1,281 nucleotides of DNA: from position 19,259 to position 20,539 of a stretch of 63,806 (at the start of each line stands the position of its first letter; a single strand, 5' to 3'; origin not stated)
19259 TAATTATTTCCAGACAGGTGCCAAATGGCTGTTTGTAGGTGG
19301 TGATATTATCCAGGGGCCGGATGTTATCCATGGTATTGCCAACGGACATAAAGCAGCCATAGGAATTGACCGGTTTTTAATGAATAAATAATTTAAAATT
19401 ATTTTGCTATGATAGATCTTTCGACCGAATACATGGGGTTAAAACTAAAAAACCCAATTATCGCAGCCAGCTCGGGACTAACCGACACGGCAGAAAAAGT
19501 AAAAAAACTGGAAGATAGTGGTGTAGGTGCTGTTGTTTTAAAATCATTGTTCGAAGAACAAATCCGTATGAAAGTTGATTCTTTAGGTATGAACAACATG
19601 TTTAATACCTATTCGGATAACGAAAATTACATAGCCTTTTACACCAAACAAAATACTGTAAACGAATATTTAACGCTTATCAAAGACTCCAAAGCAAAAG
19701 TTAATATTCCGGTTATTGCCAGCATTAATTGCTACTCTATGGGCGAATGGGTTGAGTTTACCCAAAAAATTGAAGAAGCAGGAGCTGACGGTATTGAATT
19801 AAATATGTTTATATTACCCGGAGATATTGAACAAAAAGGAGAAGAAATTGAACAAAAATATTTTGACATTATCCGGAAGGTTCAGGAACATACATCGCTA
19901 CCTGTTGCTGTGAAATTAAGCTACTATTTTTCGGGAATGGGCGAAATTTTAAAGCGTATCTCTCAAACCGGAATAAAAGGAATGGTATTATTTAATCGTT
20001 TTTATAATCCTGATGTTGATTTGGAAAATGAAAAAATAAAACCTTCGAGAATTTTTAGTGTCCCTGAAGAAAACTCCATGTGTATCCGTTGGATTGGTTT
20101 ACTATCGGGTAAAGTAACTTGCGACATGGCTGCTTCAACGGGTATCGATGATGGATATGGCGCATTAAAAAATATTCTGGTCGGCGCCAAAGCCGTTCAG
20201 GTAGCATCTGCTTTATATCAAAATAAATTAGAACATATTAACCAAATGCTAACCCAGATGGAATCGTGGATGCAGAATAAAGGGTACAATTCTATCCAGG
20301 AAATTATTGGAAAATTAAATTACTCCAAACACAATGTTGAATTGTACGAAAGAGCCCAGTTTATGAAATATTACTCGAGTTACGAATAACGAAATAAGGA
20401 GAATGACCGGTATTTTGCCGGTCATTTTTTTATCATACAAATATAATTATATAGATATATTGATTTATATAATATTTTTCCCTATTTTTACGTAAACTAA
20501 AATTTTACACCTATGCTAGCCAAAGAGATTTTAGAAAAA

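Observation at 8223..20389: Mrp + Mbx/MBS-type ion-pumping module hard-wired to a GltD/NfnB-like flavoprotein and a DHOD-like FMN protein: candidate undescribed respiratory complex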

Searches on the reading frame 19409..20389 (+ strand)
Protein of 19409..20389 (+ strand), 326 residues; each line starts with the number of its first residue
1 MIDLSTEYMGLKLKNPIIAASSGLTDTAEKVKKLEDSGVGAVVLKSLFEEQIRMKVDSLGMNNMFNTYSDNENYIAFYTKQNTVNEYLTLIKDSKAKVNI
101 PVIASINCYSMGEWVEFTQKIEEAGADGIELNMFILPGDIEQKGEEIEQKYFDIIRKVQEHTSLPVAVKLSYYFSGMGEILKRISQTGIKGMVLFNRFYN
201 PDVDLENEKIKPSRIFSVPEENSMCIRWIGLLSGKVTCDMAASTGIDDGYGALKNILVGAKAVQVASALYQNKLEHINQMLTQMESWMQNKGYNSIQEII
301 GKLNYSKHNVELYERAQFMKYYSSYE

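Call 4: search_protein_families(library=pfam, proteins=[window:19409-20389:+], max_evalue=0.01)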
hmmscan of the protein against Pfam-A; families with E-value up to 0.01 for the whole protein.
window:19409-20389:+ (326 aa): 2 families
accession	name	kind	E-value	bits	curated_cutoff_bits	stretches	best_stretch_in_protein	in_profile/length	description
PF01180.27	DHO_dh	-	4.2e-14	52.9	27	1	4-287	2-290/291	Dihydroorotate dehydrogenase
PF00701.28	DHDPS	-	0.00041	19.6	22.1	1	93-166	64-130/289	Dihydrodipicolinate synthetase family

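Call 5: search_protein_families(library=ncbifam, proteins=[window:19409-20389:+], max_evalue=0.001)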
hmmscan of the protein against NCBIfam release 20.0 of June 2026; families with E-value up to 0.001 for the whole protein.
window:19409-20389:+ (326 aa): 12 families
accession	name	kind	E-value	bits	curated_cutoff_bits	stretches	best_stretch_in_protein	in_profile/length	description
NF005741.0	PRK07565.1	subfamily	5.5e-124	413.6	303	1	1-325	1-329/335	dihydroorotate dehydrogenase-like protein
NF005574.0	PRK07259.1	equivalog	3.2e-31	108.4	269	1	3-303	4-302/304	dihydroorotate dehydrogenase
TIGR01037.2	pyrD_sub1_fam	subfamily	1.3e-30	106.5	270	1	4-301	1-297/300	dihydroorotate dehydrogenase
NF006183.0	PRK08318.1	equivalog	1.1e-26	93.5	335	2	1-198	1-203/422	NAD-dependent dihydropyrimidine dehydrogenase subunit PreA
NF041011.1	dihydoor_dh_Arch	equivalog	6e-25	87.9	330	1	9-302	4-286/289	dihydroorotate dehydrogenase PyrD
NF002702.0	PRK02506.1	equivalog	4.5e-18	65.4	301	2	239-305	245-311/313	dihydroorotate oxidase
NF003645.0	PRK05286.1-2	equivalog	2.8e-07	29.7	366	1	239-302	290-353/359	quinone-dependent dihydroorotate dehydrogenase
TIGR01036.1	pyrD_sub2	equivalog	3.8e-07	29.2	200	1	239-301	290-352/356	dihydroorotate dehydrogenase (quinone)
TIGR02151.1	IPP_isom_2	equivalog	3.8e-06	26.1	281.3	0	238-290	260-320/338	type 2 isopentenyl-diphosphate Delta-isomerase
NF003649.0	PRK05286.2-2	equivalog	1.6e-05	24.1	505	1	241-301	287-347/351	quinone-dependent dihydroorotate dehydrogenase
NF010112.0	PRK13585.1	equivalog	2.7e-05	23.9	243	0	14-55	192-232/241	1-(5-phosphoribosyl)-5-[(5-phosphoribosylamino)methylideneamino]imidazole-4-carboxamide isomerase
NF003647.0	PRK05286.1-5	equivalog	0.00016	20.6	619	0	157-301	205-351/354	quinone-dependent dihydroorotate dehydrogenase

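Call 16: search_solved_structures(query=window:19409-20389:+, max_evalue=0.00001, show_alignments=2)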
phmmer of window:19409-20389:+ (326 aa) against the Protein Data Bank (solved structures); distinct sequences matched with E-value up to 0.00001: 9.
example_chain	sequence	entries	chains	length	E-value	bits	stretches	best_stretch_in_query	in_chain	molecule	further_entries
1jub_A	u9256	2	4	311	1.2e-09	41.4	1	4-304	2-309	dihydroorotate dehydrogenase A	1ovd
1jrc_A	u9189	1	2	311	1.7e-09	40.9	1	4-304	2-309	dihydroorotate dehydrogenase A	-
1jrb_A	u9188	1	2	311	2.1e-09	40.5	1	4-304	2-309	dihydroorotate dehydrogenase A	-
1jqx_A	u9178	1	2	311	2.3e-09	40.4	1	4-304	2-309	dihydroorotate dehydrogenase A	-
1dor_A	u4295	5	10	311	2.4e-09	40.4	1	4-304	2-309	DIHYDROOROTATE DEHYDROGENASE A | DIHYDROOROTATE DEHYDROGENASE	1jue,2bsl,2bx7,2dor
1jqv_A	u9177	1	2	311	2.4e-09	40.4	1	4-304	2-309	Dihydroorotate dehydrogenase A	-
1h7x_A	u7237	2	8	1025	3e-08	36.8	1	1-194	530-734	DIHYDROPYRIMIDINE DEHYDROGENASE | Dihydropyrimidine dehydrogenase [NADP(+)]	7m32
1gt8_A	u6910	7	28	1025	3e-08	36.8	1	1-194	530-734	DIHYDROPYRIMIDINE DEHYDROGENASE | Dihydropyrimidine dehydrogenase [NADP(+)]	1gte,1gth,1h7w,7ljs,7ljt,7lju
7m31_A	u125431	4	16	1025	4e-08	36.3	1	1-194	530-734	Dihydropyrimidine dehydrogenase [NADP(+)]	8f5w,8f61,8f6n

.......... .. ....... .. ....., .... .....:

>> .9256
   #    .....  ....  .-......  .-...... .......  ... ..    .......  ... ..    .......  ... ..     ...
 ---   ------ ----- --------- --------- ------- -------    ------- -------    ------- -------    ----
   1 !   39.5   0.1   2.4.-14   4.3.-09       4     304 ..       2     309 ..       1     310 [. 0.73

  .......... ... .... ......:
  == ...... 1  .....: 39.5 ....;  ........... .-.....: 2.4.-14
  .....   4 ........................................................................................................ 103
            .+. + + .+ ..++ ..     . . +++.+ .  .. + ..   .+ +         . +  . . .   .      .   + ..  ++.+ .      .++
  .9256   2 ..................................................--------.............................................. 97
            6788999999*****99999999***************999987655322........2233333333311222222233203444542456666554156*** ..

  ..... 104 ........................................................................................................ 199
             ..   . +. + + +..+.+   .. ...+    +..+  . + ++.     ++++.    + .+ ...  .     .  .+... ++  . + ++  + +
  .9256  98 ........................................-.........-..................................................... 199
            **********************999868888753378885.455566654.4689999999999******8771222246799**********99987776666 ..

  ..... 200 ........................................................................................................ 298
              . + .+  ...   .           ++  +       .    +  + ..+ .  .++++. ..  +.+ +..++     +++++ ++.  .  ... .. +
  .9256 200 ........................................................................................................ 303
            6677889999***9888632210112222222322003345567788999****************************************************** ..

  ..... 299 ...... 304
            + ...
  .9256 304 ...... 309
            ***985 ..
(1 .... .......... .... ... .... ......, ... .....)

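Call 39: find_homologous_proteins(query=window:19409-20389:+, max_evalue=1e-10)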
Query window:19409-20389:+ (326 aa): 8000 proteins with E <= 1e-10 among 8000 candidates; the best 120 are listed.
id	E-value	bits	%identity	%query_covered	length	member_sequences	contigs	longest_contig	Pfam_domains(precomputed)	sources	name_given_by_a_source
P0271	1.4e-211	719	100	100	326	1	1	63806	PF01180.28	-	-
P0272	2.1e-207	706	98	100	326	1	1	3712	PF01180.28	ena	-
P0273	4.2e-205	698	97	100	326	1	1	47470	PF01180.28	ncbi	ncbi:MAG: dihydroorotate dehydrogenase-like protein [Bacteroidales bacterium]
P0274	7.9e-204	694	96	100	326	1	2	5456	PF01180.28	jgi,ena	-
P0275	1.0e-200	684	95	100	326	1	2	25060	PF01180.28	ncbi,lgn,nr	ncbi:MAG: hypothetical protein PWP52_445 [Bacteroidales bacterium]|nr:hypothetical protein [Bacteroi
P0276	1.5e-200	683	94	100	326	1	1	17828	PF01180.28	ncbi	-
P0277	1.6e-200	683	94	100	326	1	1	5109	PF01180.28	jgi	-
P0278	2.7e-200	682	94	100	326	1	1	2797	PF01180.28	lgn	-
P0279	4.9e-200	681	94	100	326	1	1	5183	PF01180.28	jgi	-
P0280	1.4e-199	680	94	100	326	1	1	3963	PF01180.28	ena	-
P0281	2.0e-199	679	94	100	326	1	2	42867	PF01180.28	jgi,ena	-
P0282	2.8e-199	679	94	100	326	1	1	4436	PF01180.28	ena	-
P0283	2.9e-199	679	93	100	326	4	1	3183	PF01180.28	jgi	-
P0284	7.5e-199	677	94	100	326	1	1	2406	PF01180.28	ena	-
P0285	8.0e-199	677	94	100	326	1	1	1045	PF01180.28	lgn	-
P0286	1.3e-198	677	96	98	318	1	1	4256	PF01180.28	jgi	-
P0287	1.7e-198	676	93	100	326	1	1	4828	PF01180.28,PF01207.24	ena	-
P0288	1.8e-198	676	96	98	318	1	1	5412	PF01180.28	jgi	-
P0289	3.3e-194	662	94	98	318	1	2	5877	PF01180.28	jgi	-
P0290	3.6e-191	652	90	100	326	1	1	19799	PF01180.28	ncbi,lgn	-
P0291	5.3e-190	648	89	100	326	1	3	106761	PF01180.28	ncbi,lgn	ncbi:MAG: dihydroorotate dehydrogenase-like protein [Thiohalospira sp.]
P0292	4.6e-189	645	89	100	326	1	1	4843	PF01180.28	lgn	-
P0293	5.7e-188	642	89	100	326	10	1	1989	PF01180.28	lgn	-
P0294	1.8e-187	640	89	100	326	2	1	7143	PF01180.28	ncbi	ncbi:MAG: dihydroorotate dehydrogenase-like protein [Bacteroidales bacterium]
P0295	2.6e-186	636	88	100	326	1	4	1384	PF01180.28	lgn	-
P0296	1.6e-179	614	94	89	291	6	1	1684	PF01180.28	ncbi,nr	ncbi:MAG TPA: dihydroorotate dehydrogenase-like protein, partial [Bacteroidales bacterium]|nr:dihydr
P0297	6.3e-173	592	84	98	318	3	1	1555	PF01180.28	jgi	jgi:dihydroorotate dehydrogenase (fumarate)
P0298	7.6e-164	563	79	100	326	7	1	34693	PF01180.28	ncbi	-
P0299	3.6e-163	560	77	100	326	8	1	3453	PF01180.28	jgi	-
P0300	2.1e-161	555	76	100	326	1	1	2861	PF01180.28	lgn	-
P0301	2.6e-161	554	77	100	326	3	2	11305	PF01180.28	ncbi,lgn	-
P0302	4.4e-161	553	75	100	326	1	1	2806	PF01180.28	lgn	-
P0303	5.6e-161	553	78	100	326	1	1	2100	PF01070.25,PF01180.28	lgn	-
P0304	1.5e-160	552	75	100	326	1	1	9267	PF01180.28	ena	-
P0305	3.6e-160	550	77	100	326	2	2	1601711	PF01180.28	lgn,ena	-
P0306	3.8e-160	550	77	100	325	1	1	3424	PF01180.28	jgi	jgi:dihydroorotate dehydrogenase (fumarate)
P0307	8.5e-160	549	77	100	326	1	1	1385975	PF01180.28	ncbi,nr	ncbi:MAG: dihydroorotate dehydrogenase-like protein [Bacteroidetes bacterium]|nr:dihydroorotate dehy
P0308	1.4e-159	549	76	100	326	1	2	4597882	PF01180.28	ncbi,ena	-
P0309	3.4e-159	547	77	100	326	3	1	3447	PF01070.25,PF01180.28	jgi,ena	-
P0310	2.8e-158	544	76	100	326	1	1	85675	PF01180.28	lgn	-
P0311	6.0e-158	543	75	100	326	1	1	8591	PF01070.25,PF01180.28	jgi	-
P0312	1.1e-157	542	76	100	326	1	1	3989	PF01180.28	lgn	-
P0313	1.3e-157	542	76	100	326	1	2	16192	PF01180.28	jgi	jgi:dihydroorotate dehydrogenase (fumarate)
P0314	2.0e-156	538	76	100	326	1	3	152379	PF01180.28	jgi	jgi:dihydroorotate dehydrogenase (fumarate)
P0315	8.1e-156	536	74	100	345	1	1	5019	PF01180.28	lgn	-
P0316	7.1e-155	533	76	98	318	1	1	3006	PF01180.28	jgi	jgi:dihydroorotate dehydrogenase (fumarate)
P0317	3.1e-141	488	77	87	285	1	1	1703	PF01180.28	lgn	-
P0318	2.9e-140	485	66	100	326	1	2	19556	PF01070.25,PF01180.28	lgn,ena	-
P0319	5.7e-140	484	77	88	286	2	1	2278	PF01180.28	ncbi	-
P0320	1.9e-134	466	63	100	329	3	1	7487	PF01070.25,PF01180.28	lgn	-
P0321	2.1e-134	466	66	100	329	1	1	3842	PF01180.28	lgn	-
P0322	2.8e-134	465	65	100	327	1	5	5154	PF01070.25,PF01180.28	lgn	-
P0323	3.4e-134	465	63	100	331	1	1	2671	PF01070.25,PF01180.28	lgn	-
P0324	2.8e-133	462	63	100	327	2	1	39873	PF01180.28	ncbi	-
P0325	4.3e-133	462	63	99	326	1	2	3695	PF01180.28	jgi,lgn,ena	-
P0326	5.4e-133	461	63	99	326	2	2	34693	PF01180.28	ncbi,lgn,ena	-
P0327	2.4e-132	459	63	99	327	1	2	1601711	PF01070.25,PF01180.28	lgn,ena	-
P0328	6.2e-132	458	62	100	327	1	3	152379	PF01070.25,PF01180.28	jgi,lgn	jgi:dihydroorotate dehydrogenase (fumarate)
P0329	9.7e-132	457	64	100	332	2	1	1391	PF01180.28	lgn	-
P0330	1.2e-131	457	62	100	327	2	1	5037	PF01180.28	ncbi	-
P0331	1.5e-131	456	62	99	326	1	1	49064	PF01070.25,PF01180.28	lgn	-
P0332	1.9e-131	456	62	100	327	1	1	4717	PF01180.28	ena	-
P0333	2.9e-131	456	64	99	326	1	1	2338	PF01180.28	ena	-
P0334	4.6e-131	455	61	100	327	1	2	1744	PF01180.28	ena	-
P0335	5.4e-131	455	64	99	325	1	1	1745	PF01180.28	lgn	-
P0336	5.5e-131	455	64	99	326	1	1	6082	PF01180.28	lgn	-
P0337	5.9e-131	455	63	100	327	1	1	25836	PF01070.25,PF01180.28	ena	-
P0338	8.1e-131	454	62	100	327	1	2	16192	PF01070.25,PF01180.28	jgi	jgi:dihydroorotate dehydrogenase (fumarate)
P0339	8.4e-131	454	61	100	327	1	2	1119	PF01180.28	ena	-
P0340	1.6e-130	453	63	99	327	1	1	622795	PF01070.25,PF01180.28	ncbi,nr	ncbi:MAG: dihydroorotate dehydrogenase-like protein [Bacteroidales bacterium]|nr:dihydroorotate dehy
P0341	2.0e-130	453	61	100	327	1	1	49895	PF01070.25,PF01180.28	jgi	jgi:dihydroorotate dehydrogenase (fumarate)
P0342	3.1e-130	452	64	99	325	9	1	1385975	PF01180.28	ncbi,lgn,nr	ncbi:MAG: dihydroorotate dehydrogenase-like protein [Bacteroidetes bacterium]|nr:dihydroorotate dehy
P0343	4.1e-130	452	62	100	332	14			PF01180.28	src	-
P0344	9.2e-130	451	63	100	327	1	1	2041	PF01070.25,PF01180.28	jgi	-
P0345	1.7e-129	450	63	99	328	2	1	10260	PF01180.28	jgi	jgi:dihydroorotate dehydrogenase (fumarate)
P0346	2.1e-129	449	63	100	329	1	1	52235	PF01070.25,PF01180.28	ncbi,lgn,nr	ncbi:MAG: dihydroorotate dehydrogenase-like protein [Bacteroidales bacterium]|nr:dihydroorotate dehy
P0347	2.9e-129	449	62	100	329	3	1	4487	PF01070.25,PF01180.28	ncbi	-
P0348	3.0e-129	449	62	99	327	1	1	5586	PF01070.25,PF01180.28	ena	-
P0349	3.5e-129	449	62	99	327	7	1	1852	PF01070.25,PF01180.28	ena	-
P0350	4.8e-129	448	62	100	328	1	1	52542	PF01070.25,PF01180.28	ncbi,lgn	-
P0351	5.4e-129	448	63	100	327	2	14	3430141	PF01180.28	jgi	jgi:dihydroorotate dehydrogenase (fumarate)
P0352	6.6e-129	448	60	100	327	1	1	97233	PF01180.28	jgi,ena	-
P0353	7.6e-129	448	62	100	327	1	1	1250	PF01070.25,PF01180.28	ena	-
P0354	7.7e-129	448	62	100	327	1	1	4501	PF01070.25,PF01180.28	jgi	-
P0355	1.1e-128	447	62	99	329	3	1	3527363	PF01180.28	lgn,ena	-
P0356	1.1e-128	447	63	100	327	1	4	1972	PF01180.28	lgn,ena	-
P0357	1.2e-128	447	63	100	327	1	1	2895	PF01070.25,PF01180.28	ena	-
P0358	1.2e-128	447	62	100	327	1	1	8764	PF01070.25,PF01180.28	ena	-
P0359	1.4e-128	447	63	99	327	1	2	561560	PF01070.25,PF01180.28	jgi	jgi:dihydroorotate dehydrogenase (fumarate)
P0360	1.4e-128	447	63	99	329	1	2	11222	PF01070.25,PF01180.28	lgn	-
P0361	1.5e-128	447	63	99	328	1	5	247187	PF01070.25,PF01180.28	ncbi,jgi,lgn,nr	ncbi:MAG: hypothetical protein A2X13_03285 [Bacteroidetes bacterium GWC2_33_15]|nr:MAG: hypothetical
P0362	2.1e-128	446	77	81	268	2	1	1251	PF01180.28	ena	-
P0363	2.7e-128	446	63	98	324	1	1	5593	PF01180.28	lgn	-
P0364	3.3e-128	446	62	100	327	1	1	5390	PF01070.25,PF01180.28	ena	-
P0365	7.9e-128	444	61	100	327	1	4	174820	PF01180.28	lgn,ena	-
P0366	9.0e-128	444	62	100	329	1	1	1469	PF01070.25,PF01180.28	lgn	-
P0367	1.2e-127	444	62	99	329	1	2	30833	PF01180.28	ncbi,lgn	ncbi:MAG: dihydroorotate dehydrogenase-like protein [Thiohalospira sp.]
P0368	1.3e-127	444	62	100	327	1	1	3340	PF01070.25,PF01180.28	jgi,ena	-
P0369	1.8e-127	443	61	100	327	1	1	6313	PF01180.28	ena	-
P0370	1.9e-127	443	61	100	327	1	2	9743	PF01180.28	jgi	-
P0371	3.0e-127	442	60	100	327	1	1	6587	PF01180.28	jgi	-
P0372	4.8e-127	442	62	100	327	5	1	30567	PF01070.25,PF01180.28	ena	-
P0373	7.1e-127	441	63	99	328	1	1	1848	PF01180.28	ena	-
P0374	1.0e-126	441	63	99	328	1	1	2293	PF01180.28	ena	-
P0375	1.1e-126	441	64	96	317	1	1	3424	PF01180.28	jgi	jgi:dihydroorotate dehydrogenase (fumarate)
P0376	1.3e-126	440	63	97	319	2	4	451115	PF01180.28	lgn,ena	-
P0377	4.8e-126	438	61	100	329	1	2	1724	PF01070.25,PF01180.28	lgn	-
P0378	5.1e-126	438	63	99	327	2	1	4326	PF01180.28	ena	-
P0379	6.0e-126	438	61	100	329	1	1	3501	PF01070.25,PF01180.28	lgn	-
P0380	7.2e-126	438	61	100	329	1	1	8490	PF01070.25,PF01180.28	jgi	jgi:dihydroorotate dehydrogenase (fumarate)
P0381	1.3e-125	437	62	100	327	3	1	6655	PF01180.28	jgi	jgi:dihydroorotate dehydrogenase (fumarate)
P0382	3.6e-125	436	63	99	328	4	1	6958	PF01180.28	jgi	-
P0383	9.0e-125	434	62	99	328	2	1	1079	PF01070.25,PF01180.28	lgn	-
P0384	2.3e-124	433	61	99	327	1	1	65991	PF01180.28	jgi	jgi:dihydroorotate dehydrogenase (fumarate)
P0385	2.9e-124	433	63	97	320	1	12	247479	PF01180.28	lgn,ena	-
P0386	4.7e-124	432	60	98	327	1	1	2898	PF01180.28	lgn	-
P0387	5.5e-124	432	60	99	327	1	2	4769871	PF01180.28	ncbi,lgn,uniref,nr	ncbi:dihydroorotate dehydrogenase-like protein [Prolixibacter denitrificans]|uniref:Diguanylate cycl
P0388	1.9e-123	430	61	99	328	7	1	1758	PF01180.28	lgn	-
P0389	8.8e-123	428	62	96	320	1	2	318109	PF01180.28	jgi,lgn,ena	-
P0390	1.9e-122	427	62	96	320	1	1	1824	PF01180.28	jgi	-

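Call 40: find_encoding_contigs(protein=P0305, flank=10000, max_places=2)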
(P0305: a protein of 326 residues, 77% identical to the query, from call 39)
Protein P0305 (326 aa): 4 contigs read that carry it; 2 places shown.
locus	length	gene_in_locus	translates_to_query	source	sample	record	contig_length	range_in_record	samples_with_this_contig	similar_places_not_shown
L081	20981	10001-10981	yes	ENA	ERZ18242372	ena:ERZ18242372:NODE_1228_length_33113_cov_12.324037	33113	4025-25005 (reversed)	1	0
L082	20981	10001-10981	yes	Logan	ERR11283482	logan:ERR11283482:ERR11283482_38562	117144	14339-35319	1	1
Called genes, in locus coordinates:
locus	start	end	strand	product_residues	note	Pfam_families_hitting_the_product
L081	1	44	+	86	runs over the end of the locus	PF04066:MrpF_PhaF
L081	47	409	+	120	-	PF03334:PhaG_MnhG_YufB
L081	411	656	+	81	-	PF13244:MbhD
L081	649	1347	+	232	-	PF20501:MbhE (faint), PF09878:EhaG, PF04039:MnhB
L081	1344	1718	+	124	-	PF00420:Oxidored_q2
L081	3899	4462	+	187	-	-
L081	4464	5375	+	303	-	PF00146:NADHdh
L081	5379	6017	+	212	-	PF01058:Oxidored_q6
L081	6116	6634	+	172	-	PF00329:Complex1_30kDa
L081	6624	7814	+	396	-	PF00346:Complex1_49kDa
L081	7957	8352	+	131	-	PF05635:23S_rRNA_IVP, PF22296:bAvd (weak)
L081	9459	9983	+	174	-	PF07992:Pyr_redox_2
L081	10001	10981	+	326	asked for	PF01180:DHO_dh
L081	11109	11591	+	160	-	PF00571:CBS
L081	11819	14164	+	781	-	PF12704:MacB_PCD, PF02687:FtsX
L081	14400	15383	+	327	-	PF01070:FMN_dh (faint), PF01180:DHO_dh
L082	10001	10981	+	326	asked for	PF01180:DHO_dh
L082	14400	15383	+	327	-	PF01070:FMN_dh (faint), PF01180:DHO_dh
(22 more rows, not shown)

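Call 41: find_encoding_contigs(protein=P0327, flank=10000, max_places=2)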
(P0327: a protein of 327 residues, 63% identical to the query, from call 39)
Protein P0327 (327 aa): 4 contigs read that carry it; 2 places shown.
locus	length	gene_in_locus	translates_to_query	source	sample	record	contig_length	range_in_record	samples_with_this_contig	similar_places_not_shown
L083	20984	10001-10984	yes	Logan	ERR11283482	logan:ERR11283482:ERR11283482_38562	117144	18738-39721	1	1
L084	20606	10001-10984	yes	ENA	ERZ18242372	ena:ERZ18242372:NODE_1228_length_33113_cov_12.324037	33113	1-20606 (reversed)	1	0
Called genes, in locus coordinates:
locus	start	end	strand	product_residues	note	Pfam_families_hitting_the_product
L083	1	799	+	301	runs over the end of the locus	PF00146:NADHdh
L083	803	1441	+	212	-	PF01058:Oxidored_q6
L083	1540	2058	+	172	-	PF00329:Complex1_30kDa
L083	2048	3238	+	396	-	PF00346:Complex1_49kDa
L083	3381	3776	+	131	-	PF05635:23S_rRNA_IVP, PF22296:bAvd (weak)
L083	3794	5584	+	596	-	PF13534:Fer4_17 (faint), PF13484:Fer4_16 (faint), PF12838:Fer4_7 (weak), PF13187:Fer4_9 (weak), PF14691:Fer4_20, PF01266:DAO (weak), PF07992:Pyr_redox_2, PF13450:NAD_binding_8, +3 more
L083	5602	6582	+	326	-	PF01180:DHO_dh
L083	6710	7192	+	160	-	PF00571:CBS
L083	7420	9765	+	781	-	PF12704:MacB_PCD, PF02687:FtsX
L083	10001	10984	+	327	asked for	PF01070:FMN_dh (faint), PF01180:DHO_dh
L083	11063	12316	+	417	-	PF17116:T9SS_plug_1st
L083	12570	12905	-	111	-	PF01934:HepT-like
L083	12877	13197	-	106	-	PF01909:NTP_transf_2, PF18765:Polbeta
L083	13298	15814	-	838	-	PF00930:DPPIV_N (faint), PF26549:Tricorn_N (weak), PF02129:Peptidase_S15 (faint), PF00326:Peptidase_S9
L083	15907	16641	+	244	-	PF13468:Glyoxalase_3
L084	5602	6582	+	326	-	PF01180:DHO_dh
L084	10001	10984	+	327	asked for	PF01070:FMN_dh (faint), PF01180:DHO_dh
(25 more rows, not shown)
